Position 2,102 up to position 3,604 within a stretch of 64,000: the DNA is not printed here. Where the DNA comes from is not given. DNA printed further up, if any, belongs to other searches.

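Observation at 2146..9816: Integrative element that uses the 3' end of the RNase P RNA gene (rnpB) as its attachment site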

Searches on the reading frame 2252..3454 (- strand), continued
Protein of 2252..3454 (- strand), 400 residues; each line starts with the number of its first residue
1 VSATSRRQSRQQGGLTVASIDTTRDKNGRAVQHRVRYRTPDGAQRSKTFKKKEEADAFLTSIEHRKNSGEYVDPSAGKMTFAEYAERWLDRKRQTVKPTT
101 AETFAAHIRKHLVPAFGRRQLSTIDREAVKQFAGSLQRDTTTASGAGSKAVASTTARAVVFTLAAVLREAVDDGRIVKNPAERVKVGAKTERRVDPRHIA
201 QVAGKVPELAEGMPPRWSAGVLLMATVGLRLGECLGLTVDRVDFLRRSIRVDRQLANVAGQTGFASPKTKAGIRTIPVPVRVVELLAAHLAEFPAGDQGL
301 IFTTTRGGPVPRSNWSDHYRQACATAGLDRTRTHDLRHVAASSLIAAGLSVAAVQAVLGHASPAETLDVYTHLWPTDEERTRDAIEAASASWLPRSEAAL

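Call 54: search_protein_families(library=pfam, proteins=[L086:6158-7657:-, L086:7638-8180:-, L086:1353-2723:-, L086:1076-1849:-, L086:297-1046:-, L086:2576-3094:-, L086:3388-3705:-, L086:3561-4289:+, L086:5441-6100:+, L086:5824-6282:-], max_evalue=0.01)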
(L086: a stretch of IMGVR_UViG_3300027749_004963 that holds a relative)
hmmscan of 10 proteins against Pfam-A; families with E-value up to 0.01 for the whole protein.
L086:6158-7657:- (499 aa): 2 families
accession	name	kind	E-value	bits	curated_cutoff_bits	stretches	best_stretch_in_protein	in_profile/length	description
PF05065.19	Phage_capsid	-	7.8e-22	78.4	24.2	1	225-449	33-235/280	Phage capsid family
PF04454.18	Linocin_M18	-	2.5e-05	24.1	24.3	1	299-385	111-193/253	Encapsulating protein for peroxidase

L086:7638-8180:- (180 aa): 0 families

L086:1353-2723:- (456 aa): 8 families
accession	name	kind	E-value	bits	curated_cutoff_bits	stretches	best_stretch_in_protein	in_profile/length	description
PF13481.12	AAA_25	-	4.9e-24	85.5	27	1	134-308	16-194/195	AAA domain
PF25199.1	nSTAND_NTPase5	-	2e-06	28.1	34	1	155-210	44-91/145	Novel STAND NTPase 5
PF13401.12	AAA_22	-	2.2e-05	25.2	27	1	155-266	8-96/130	AAA domain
PF05729.18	NACHT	-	0.00072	19.9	26.7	1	154-180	2-28/167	NACHT domain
PF13191.12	AAA_16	-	0.008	17.1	32.6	0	155-230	27-103/167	AAA ATPase domain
PF00005.33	ABC_tran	-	0.0082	17.2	25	0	150-176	9-35/137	ABC transporter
PF09848.15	SLFN-g3_helicase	-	0.0092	15.7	24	0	155-227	4-70/354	Schlafen group 3, DNA/RNA helicase domain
PF13555.12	AAA_29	-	0.0097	16.1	27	0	154-171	24-41/61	P-loop containing region of AAA domain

L086:1076-1849:- (257 aa): 0 families

L086:297-1046:- (249 aa): 0 families

L086:2576-3094:- (172 aa): 0 families

L086:3388-3705:- (105 aa): 3 families
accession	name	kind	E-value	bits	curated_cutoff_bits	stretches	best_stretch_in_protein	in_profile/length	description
PF12728.13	HTH_17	-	1.7e-13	51.1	27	1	51-100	1-49/51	Helix-turn-helix domain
PF09035.16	Tn916-Xis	-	0.0021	18.7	22.9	1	52-100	16-65/69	Excisionase from transposon Tn916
PF00376.29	MerR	-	0.006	16.8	28.2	1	53-80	1-28/38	MerR family regulatory protein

L086:3561-4289:+ (242 aa): 3 families
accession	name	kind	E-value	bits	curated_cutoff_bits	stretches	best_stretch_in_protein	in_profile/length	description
PF13560.12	HTH_31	-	2.4e-07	31.4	27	1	57-118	3-59/64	Helix-turn-helix domain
PF01381.28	HTH_3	-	9.6e-07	29.2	23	1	64-114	5-50/55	Helix-turn-helix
PF12844.13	HTH_19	-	0.00036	20.8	30.2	1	60-121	4-60/64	Helix-turn-helix domain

L086:5441-6100:+ (219 aa): 0 families

L086:5824-6282:- (152 aa): 0 families

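Call 55: find_related_loci(query=A1, collection=genome_contigs, flank=10000)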
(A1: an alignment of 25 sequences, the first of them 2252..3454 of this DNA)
Query A1 (400 aa) in genome_contigs; peptide patterns used: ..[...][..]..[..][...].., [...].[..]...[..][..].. (x = any residue, [..] = any of these).
599 stretches matched a pattern (row limit reached: there are more); 515 encode a relative of the query (tblastn E <= 1e-3); the best 80 are kept; 80 distinct loci.
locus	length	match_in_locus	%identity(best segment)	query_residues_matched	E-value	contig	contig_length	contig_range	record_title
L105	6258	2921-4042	77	17-400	0e+0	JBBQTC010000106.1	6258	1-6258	MAG: Acidimicrobiales bacterium isolate Co_metawrap_1803 Cmw_1803_k141_9897210_length_6258_cov_11.0000, whole genome sho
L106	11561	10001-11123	77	17-400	4e-170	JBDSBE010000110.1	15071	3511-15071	MAG: Ilumatobacteraceae bacterium isolate cluster1_bin.126 k127_668352, whole genome shotgun sequence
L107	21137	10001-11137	67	13-393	5e-169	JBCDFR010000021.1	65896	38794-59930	MAG: Actinomycetota bacterium isolate P01_H01_bin.113 k141_1818172_length_65896_cov_34.6464, whole genome shotgun sequen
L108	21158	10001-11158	67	7-393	2e-166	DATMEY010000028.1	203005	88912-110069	MAG TPA_asm: Ilumatobacter sp. isolate SMAG_U13448 k141_104612, whole genome shotgun sequence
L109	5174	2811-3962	65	8-393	3e-158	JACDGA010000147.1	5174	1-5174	MAG: Acidimicrobiia bacterium isolate MGR_bin400 SD2907_NODE_3453_length_5174_cov_1.522687, whole genome shotgun sequenc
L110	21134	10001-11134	63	6-393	1e-153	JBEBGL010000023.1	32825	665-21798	MAG: Ilumatobacteraceae bacterium isolate ASF_21 NODE_510_length_32825_cov_10.219642, whole genome shotgun sequence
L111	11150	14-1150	59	6-392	8e-150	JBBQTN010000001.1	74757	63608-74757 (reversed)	MAG: Acidimicrobiales bacterium isolate Co_metawrap_1839 Cmw_1839_k141_20470668_length_74757_cov_7.9661, whole genome sh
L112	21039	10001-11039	62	29-382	9e-126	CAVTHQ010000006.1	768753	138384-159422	MAG: Ilumatobacteraceae bacterium isolate MFD05942.bin.2.348 genome assembly, contig: contig_16922, whole genome shotgun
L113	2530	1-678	69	176-393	5e-101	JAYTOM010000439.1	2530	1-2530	MAG: Actinomycetota bacterium isolate GFS_4112 GFS_4112_438, whole genome shotgun sequence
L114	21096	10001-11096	74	17-393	1e-131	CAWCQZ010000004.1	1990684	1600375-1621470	MAG: Ilumatobacteraceae bacterium isolate MFD03250.bin.3.110 genome assembly, contig: contig_8153, whole genome shotgun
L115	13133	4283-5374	44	3-387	1e-88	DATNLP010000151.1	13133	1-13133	MAG TPA_asm: Acidimicrobiales bacterium isolate SMAG_U11455 k141_625791, whole genome shotgun sequence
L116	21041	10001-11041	45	23-387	1e-85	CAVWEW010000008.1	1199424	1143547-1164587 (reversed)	MAG: uncultured Actinomycetota bacterium isolate MFD09603.bin.2.70 genome assembly, contig: contig_7016, whole genome sh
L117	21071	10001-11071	45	10-386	8e-84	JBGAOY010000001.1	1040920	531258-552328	MAG: Acidimicrobiales bacterium isolate MAG_AAO_AS.63 AAOAS-63_NODE_1_length_1040920_cov_22.852108, whole genome shotgun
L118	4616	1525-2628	44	16-391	3e-83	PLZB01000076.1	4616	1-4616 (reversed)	MAG: Acidimicrobiaceae bacterium isolate palsa_743 73.20120700_P3D.200_contig_256768, whole genome shotgun sequence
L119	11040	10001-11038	43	14-379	6e-82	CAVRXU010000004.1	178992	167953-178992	MAG: uncultured Microthrixaceae bacterium isolate MFD02242.bin.1.1 genome assembly, contig: contig_37369, whole genome s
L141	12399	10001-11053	42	17-387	1e-72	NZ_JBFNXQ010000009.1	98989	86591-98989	Geodermatophilus maliterrae strain WL48A 9, whole genome shotgun sequence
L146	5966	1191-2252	39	14-386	4e-72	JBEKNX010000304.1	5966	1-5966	MAG: Acidimicrobiales bacterium isolate SPRUCE 427 SPRUCE_427_304, whole genome shotgun sequence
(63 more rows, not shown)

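Call 68: search_dna_similar(query=window:2252-3454:-, collection=phages, mode=protein, max_rows=25, max_evalue=1e-20)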
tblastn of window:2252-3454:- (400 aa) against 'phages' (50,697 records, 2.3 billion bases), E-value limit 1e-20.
Records with a match: 217; places in all: 218; records where one place covers at least 80% of the query: 170.
Best place of each record, by identity: <60% 217.
By first word of the organism name: Mycobacterium 47; Paenibacillus 30; Gordonia 26; Corynebacterium 26; Streptococcus 18; Bacteriophage 12; Bacillus 10; Streptomyces 7; Lactobacillus 7; Clostridioides 5; and 18 more.
By host as written in the record: Mycobacterium smegmatis mc2 155 30; Gordonia terrae 3612 20; - 18; Corynebacterium xerosis 10; Paenibacillus larvae 2017 10; Mycobacterium smegmatis mc#155 8; Paenibacillus larvae F1A 8; Paenibacillus larvae NRRL 2605 5; and 77 more.
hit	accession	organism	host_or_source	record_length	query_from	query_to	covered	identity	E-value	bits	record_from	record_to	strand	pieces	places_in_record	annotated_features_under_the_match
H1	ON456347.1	Gordonia phage Finkle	Gordonia terrae 3612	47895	4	388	96%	33.8%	2e-45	173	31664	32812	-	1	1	45: tyrosine integrase | 46: hypothetical protein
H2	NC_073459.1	Gordonia phage Finkle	Gordonia terrae 3612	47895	4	388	96%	33.8%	2e-45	173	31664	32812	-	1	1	45: tyrosine integrase | 46: hypothetical protein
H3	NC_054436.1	Gordonia phage Schmidt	Gordonia terrae 3612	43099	17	392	94%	34.4%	6e-39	154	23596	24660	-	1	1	32: integrase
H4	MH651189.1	Gordonia phage Schmidt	Gordonia terrae 3612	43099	17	392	94%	34.4%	6e-39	154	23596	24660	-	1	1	32: integrase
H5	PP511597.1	Dulem virus 32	Varecia variegata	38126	28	393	92%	34.0%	1e-34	142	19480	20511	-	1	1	integrase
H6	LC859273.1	Rhodococcus phage ReT1v-1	Prescottella equi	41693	28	389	91%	32.3%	4e-34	140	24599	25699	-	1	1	Tyrosine-type recombinase/integrase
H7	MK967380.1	Rhodococcus phage Sleepyhead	Rhodococcus erythropolis NRRL B-1574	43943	28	388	90%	31.7%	3e-33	137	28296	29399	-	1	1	38: tyrosine integrase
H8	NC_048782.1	Rhodococcus phage Sleepyhead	Rhodococcus erythropolis NRRL B-1574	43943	28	388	90%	31.7%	3e-33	137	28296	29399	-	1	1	38: site-specific integrase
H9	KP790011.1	Gordonia phage Gsput1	Gordonia sputi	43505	2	370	92%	30.8%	9e-35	142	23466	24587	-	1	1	integrase | DNA binding protein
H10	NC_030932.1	Gordonia phage Gsput1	Gordonia sputi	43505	2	370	92%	30.8%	9e-35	142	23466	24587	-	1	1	integrase | DNA binding protein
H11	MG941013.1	Actinomyces phage xhp1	Actinomyces odontolyticus subsp. ...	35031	26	388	91%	31.1%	4e-23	107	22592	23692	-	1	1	site-specific integrase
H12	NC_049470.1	Arthrobacter phage TripleJ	Arthrobacter globiformis NRRL B-2979 SEA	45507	28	380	88%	31.7%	3e-35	143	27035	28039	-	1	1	37: integrase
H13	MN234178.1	Arthrobacter phage TripleJ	Arthrobacter globiformis NRRL B-2979 SEA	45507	28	380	88%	31.7%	3e-35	143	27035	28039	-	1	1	37: tyrosine integrase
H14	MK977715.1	Corynebacterium phage Adelaide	Corynebacterium xerosis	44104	36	384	87%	31.7%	1e-25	115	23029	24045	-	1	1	25: tyrosine integrase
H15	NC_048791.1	Corynebacterium phage Adelaide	Corynebacterium xerosis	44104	36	384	87%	31.7%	1e-25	115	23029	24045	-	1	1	25: site-specific integrase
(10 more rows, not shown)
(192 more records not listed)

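Call 69: search_dna_similar(query=window:2252-3454:-, collection=plasmids, mode=protein, max_rows=15, max_evalue=1e-20)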
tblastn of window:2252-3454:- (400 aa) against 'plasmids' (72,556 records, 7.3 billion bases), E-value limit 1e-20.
Records with a match: 64; places in all: 65; records where one place covers at least 80% of the query: 58.
Best place of each record, by identity: <60% 64.
By first word of the organism name: Bacillus 35; Streptomyces 10; Pseudochrobactrum 4; Clostridioides 3; Tsukamurella 1; Paenarthrobacter 1; Corynebacterium 1; Rhodococcus 1; Azospirillum 1; Micromonospora 1; and 6 more.
By predicted mobility (MOB-suite, as given by PLSDB): non-mobilizable 58; mobilizable 4; conjugative 2.
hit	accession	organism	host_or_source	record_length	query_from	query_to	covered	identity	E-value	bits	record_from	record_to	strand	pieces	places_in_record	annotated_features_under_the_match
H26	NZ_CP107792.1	Streptomyces sp. NBC_00562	-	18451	25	386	91%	32.2%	1e-43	169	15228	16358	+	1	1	site-specific integrase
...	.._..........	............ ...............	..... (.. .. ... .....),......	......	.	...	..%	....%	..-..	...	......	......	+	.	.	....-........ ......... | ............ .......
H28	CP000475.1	Paenarthrobacter aurescens TC1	-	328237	48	396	87%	31.4%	8e-27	120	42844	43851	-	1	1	Integrase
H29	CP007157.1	Corynebacterium falsenii DSM 44353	-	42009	36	384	87%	30.7%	1e-26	119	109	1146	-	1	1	hypothetical protein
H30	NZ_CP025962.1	Rhodococcus qingshengii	cell culture,soil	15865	1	389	97%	27.1%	7e-30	129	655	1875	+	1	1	site-specific integrase | helix-turn-helix domain-containing protein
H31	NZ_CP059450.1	Azospirillum brasilense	Prokaryotes,soil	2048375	37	398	91%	28.9%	2e-26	119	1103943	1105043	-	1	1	none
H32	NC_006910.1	Micromonospora rosaria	-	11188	37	364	82%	31.5%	1e-22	107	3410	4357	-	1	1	site-specific integrase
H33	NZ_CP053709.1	Lichenicola cladoniae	Cladonia borealis,cell culture,lichen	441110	35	372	85%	30.0%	6e-24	111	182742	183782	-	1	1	site-specific integrase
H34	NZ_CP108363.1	Streptomyces sp. NBC_01343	-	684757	52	373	81%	30.9%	7e-21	102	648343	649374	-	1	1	site-specific integrase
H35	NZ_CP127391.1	Propionimicrobium sp. PCR01-08-3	pure isolate,Tenebrio molitor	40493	26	373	87%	28.4%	6e-26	117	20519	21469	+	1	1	site-specific integrase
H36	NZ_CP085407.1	Bacillus bombysepticus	single cell,soil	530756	45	381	84%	28.8%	6e-25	141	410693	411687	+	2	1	site-specific integrase | tyrosine-type recombinase/integrase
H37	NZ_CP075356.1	Pseudochrobactrum algeriensis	Bos taurus,cell culture,lymph nodes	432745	37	378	86%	28.1%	1e-24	113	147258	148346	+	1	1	site-specific integrase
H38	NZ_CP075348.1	Pseudochrobactrum algeriensis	Bos taurus,cell culture,lymph nodes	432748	37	378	86%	28.1%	1e-24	113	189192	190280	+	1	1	site-specific integrase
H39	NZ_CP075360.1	Pseudochrobactrum algeriensis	Bos taurus,cell culture,lymph nodes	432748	37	378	86%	28.1%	1e-24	113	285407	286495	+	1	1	site-specific integrase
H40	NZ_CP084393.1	Pseudochrobactrum sp. XF203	pure culture,Dongxiang wild rice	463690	37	378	86%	28.1%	2e-24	112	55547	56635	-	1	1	site-specific integrase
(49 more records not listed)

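Call 70: get_annotated_region(hit=H1, flank=1500)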
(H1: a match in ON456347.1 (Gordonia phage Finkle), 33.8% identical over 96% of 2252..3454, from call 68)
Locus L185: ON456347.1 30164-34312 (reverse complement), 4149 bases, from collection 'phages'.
description: Gordonia phage Finkle, complete genome.
organism: Gordonia phage Finkle (NCBI taxid 2926099)
taxonomy: Viruses; Duplodnaviria; Heunggongvirae; Uroviricota; Caudoviricetes
host: Gordonia terrae 3612; source: soil; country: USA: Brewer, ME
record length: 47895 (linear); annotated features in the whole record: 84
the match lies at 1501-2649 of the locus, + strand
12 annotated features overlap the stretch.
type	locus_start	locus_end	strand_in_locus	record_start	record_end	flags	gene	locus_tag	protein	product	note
CDS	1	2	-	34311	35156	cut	50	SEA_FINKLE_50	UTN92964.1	antirepressor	-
CDS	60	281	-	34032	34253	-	49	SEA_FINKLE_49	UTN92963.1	helix-turn-helix DNA binding domain protein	helix-turn-helix DNA binding domain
CDS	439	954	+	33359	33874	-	48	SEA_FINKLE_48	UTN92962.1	immunity repressor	-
CDS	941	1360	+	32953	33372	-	47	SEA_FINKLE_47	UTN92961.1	IrrE-like protein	-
CDS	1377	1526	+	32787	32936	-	46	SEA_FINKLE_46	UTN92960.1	hypothetical protein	-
CDS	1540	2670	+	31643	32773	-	45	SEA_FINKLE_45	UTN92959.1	tyrosine integrase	-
CDS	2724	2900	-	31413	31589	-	44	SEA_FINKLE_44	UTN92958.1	hypothetical protein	-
CDS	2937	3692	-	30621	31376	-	43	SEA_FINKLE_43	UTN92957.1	membrane protein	-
CDS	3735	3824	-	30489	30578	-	42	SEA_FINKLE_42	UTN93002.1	hypothetical protein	-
CDS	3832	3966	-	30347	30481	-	41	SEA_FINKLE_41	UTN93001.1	hypothetical protein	-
CDS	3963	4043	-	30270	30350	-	40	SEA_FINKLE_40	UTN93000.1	hypothetical protein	-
CDS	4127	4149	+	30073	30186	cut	39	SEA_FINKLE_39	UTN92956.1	hypothetical protein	-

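Call 71: get_annotated_region(hit=H3, flank=1500)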
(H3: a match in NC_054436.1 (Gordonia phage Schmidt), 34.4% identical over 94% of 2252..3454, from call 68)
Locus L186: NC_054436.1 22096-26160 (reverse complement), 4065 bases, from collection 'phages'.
description: Gordonia phage Schmidt, complete genome.
organism: Gordonia phage Schmidt (NCBI taxid 2301697)
taxonomy: Viruses; Duplodnaviria; Heunggongvirae; Uroviricota; Caudoviricetes; Ruthgordonvirinae; Schmidtvirus; Schmidtvirus schmidt
host: Gordonia terrae 3612; source: soil; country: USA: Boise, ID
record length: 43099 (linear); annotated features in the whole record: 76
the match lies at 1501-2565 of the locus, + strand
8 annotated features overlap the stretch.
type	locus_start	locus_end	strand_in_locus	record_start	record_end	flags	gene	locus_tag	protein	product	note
CDS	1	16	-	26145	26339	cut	36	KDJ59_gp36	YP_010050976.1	ssDNA binding protein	-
CDS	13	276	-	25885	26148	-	35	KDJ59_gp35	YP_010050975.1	transcriptional repressor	-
CDS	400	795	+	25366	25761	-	34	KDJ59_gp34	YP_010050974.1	transcriptional repressor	-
CDS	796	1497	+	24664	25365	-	33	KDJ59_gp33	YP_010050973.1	hypothetical protein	-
CDS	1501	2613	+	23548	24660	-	32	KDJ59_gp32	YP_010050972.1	integrase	integrase (Y-int)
CDS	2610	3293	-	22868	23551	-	31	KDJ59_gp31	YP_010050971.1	hypothetical protein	-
CDS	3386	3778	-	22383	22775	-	30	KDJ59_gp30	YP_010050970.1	hypothetical protein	-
CDS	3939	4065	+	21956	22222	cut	29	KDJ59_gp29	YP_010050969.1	hypothetical protein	-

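Call 89: search_protein_families(library=pfam, proteins=[L141:7726-8985:-, L141:6379-7218:-, L141:5457-5966:-, L141:5795-6382:+, L141:9084-9635:+, L141:9663-10058:-, L141:4989-5441:-, L141:7384-7689:+, L141:7040-7456:+, L141:8235-8936:-], max_evalue=0.001)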
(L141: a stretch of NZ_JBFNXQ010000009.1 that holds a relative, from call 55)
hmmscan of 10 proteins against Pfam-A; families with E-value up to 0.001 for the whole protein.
L141:7726-8985:- (419 aa): 0 families

L141:6379-7218:- (279 aa): 0 families

L141:5457-5966:- (169 aa): 0 families

L141:5795-6382:+ (195 aa): 0 families

L141:9084-9635:+ (183 aa): 0 families

L141:9663-10058:- (131 aa): 0 families

L141:4989-5441:- (150 aa): 0 families

L141:7384-7689:+ (101 aa): 0 families

L141:7040-7456:+ (138 aa): 0 families

L141:8235-8936:- (233 aa): 1 family
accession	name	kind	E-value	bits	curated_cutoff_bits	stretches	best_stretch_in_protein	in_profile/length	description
PF00872.24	Transposase_mut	-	3.8e-18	66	21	1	113-198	288-372/379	Transposase, Mutator family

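Call 93: search_solved_structures(query=window:2252-3454:-, max_evalue=0.001)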
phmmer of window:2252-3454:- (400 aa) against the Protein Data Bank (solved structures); distinct sequences matched with E-value up to 0.001: 9.
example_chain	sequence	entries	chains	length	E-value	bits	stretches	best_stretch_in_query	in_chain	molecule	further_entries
3nkh_A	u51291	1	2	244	1.5e-11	47.5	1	208-376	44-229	Integrase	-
6en0_A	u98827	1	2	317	4.3e-10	42.6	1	217-373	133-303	Int protein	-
6emy_A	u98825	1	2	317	4.3e-10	42.6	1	217-373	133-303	Int protein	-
6emz_A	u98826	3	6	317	1.1e-09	41.3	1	217-373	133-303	Int protein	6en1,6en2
2a3v_A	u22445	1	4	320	1.5e-06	31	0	320-374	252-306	site-specific recombinase IntI4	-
5hxy_A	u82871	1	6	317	2.8e-05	26.8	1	216-374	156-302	Tyrosine recombinase XerA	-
2kd1_A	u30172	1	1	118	6.8e-05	25.5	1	77-190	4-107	DNA integration/recombination/invertion protein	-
5dcf_A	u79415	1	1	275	0.00034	23.3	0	299-374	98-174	Tyrosine recombinase XerD,DNA translocase FtsK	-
1a0p_A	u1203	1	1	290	0.00038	23.1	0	299-374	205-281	SITE-SPECIFIC RECOMBINASE XERD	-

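Call 94: search_protein_families(library=ncbifam, proteins=[window:2252-3454:-], max_evalue=0.001)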
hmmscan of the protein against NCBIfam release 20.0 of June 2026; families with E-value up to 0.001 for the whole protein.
window:2252-3454:- (400 aa): 8 families
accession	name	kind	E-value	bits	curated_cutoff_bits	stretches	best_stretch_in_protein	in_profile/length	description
NF040815.2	recomb_XerA_Arch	equivalog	3.1e-16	59.7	220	1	97-373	13-254/263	site-specific tyrosine recombinase/integron integrase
TIGR02224.1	recomb_XerC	equivalog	8e-15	55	335.15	1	152-373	62-277/295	tyrosine recombinase XerC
NF001399.0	PRK00283.1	subfamily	5.5e-13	48.8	279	1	120-374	47-284/300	tyrosine recombinase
TIGR02225.1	recomb_XerD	equivalog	1.5e-12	47.5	329.6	1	98-373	15-274/290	site-specific tyrosine recombinase XerD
TIGR02249.1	integrase_gron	subfamily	8.9e-12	45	265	1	317-377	244-304/315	integron integrase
NF002331.0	PRK01287.1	subfamily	9.6e-12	44.5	371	1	70-372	15-311/365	site-specific tyrosine recombinase XerC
NF003462.0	PRK05084.1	equivalog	2.4e-06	26.6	267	1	330-386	302-354/360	tyrosine recombinase XerS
NF011946.0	PRK15417.1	equivalog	6.5e-05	22.2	435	1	318-387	260-329/337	integron integrase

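Call 97: search_protein_families(library=phrogs, proteins=[L087:3506-6883:+, L087:2687-3502:+, L087:1844-2683:+, L087:7323-8333:+, L087:8425-9108:+, L087:9152-9754:+, L087:13128-14096:+, L087:15697-18033:+, L087:12399-13265:-, L087:19476-20249:+], max_evalue=0.0001)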
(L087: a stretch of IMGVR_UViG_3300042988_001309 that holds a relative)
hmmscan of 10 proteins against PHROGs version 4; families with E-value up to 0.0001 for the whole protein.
L087:3506-6883:+ (1125 aa): 0 families

L087:2687-3502:+ (271 aa): 0 families

L087:1844-2683:+ (279 aa): 0 families

L087:7323-8333:+ (336 aa): 1 family
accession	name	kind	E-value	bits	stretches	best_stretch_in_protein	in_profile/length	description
phrog_3290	-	DNA, RNA and nucleotide metabolism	8.3e-35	121.4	1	9-172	9-131/192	single strand annealing protein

L087:8425-9108:+ (227 aa): 0 families

L087:9152-9754:+ (200 aa): 0 families

L087:13128-14096:+ (322 aa): 12 families
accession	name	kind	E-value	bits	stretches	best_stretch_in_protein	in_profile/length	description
phrog_391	-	DNA, RNA and nucleotide metabolism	2.2e-25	90.9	1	24-281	1-283/298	replication initiation O-like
phrog_22834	-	unknown function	1.2e-14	55.3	1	182-283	158-253/310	-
phrog_2514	-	DNA, RNA and nucleotide metabolism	9.7e-10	39.2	1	185-276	166-252/270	DnaD-like helicase loader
phrog_2357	-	unknown function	1.3e-09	39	1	189-275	25-106/124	-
phrog_8540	-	DNA, RNA and nucleotide metabolism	8.8e-09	36.8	1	24-180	1-147/196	replication initiation O-like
phrog_4880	-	DNA, RNA and nucleotide metabolism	9.2e-09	36.1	1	179-278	177-272/304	replisome organizer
phrog_1032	-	DNA, RNA and nucleotide metabolism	3e-08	35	1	24-152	1-125/281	replication initiation protein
phrog_11896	-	DNA, RNA and nucleotide metabolism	1.3e-07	32.8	1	24-162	1-140/225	primosomal protein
phrog_270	-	DNA, RNA and nucleotide metabolism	2.2e-07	31.6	1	23-140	30-139/383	replication initiation protein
phrog_678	-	DNA, RNA and nucleotide metabolism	4.7e-07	30.7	1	23-225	58-265/346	replication initiation O-like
phrog_277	-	DNA, RNA and nucleotide metabolism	1.5e-05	25.4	1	186-277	213-294/318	replication initiation O-like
phrog_6643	-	DNA, RNA and nucleotide metabolism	2.9e-05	24.6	1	24-139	1-101/313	replication initiation protein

L087:15697-18033:+ (778 aa): 7 families
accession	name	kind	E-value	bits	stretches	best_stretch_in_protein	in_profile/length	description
phrog_62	-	DNA, RNA and nucleotide metabolism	2.6e-102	344.5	1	202-751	651-1136/1881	DNA helicase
phrog_29996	-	unknown function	9.6e-25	87.7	1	297-745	723-1161/1189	-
phrog_11801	-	other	5.3e-13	48.1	1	273-366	842-940/2269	DNA methyltransferase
phrog_21391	-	DNA, RNA and nucleotide metabolism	2e-09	36.2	1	619-709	1361-1452/2021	DNA helicase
phrog_16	-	DNA, RNA and nucleotide metabolism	6.3e-09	35.6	0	293-451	268-417/986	DNA helicase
phrog_26785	-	unknown function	2.5e-06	26.7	1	297-464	249-421/1087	-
phrog_1685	-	unknown function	1.9e-05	23.1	0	296-369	829-909/2278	-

L087:12399-13265:- (288 aa): 0 families

L087:19476-20249:+ (257 aa): 1 family
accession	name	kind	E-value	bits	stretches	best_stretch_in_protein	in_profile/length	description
phrog_421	-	unknown function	6.7e-32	111.9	1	4-246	7-230/241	unknown function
